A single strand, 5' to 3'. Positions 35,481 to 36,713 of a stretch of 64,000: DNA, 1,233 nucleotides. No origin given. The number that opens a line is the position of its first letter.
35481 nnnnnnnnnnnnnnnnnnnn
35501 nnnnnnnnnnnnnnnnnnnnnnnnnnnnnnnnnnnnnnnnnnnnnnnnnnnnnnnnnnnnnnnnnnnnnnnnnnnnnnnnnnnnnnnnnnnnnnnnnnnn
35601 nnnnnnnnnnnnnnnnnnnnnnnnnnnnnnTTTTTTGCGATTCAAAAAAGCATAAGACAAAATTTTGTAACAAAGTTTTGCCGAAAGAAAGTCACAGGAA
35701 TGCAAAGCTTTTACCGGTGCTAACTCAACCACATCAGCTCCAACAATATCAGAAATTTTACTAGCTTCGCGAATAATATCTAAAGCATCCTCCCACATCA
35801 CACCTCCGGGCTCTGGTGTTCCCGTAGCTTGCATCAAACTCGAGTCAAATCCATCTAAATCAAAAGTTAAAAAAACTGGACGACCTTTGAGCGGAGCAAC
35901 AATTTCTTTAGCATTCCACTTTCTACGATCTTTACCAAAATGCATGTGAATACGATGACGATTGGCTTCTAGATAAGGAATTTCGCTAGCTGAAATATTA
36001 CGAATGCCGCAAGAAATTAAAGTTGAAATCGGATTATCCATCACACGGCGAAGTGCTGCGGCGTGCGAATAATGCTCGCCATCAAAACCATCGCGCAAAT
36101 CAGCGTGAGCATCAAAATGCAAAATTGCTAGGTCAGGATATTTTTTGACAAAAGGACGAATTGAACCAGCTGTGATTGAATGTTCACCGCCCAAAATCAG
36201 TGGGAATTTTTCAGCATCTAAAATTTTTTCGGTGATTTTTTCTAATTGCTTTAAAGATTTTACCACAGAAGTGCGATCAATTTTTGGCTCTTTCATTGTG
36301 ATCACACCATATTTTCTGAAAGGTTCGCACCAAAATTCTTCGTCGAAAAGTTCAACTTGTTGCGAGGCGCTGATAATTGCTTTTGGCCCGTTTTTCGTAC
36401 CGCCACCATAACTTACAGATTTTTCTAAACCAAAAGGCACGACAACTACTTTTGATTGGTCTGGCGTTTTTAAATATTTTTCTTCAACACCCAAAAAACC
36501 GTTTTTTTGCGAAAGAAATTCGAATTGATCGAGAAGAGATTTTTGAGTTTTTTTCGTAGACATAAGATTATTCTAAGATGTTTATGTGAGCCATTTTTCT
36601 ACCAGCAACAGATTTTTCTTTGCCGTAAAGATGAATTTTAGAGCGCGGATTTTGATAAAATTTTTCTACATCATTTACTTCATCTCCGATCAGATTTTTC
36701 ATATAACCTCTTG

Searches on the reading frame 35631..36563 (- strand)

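Call 60: search_protein_families(library=pfam, proteins=[window:35631-36563:-], max_evalue=0.001)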
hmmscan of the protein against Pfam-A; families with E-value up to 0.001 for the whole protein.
window:35631-36563:- (311 aa): 1 family
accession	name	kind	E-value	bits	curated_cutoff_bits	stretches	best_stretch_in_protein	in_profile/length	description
PF00491.26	Arginase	-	1.2e-58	199.2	22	1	38-301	2-277/280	Arginase family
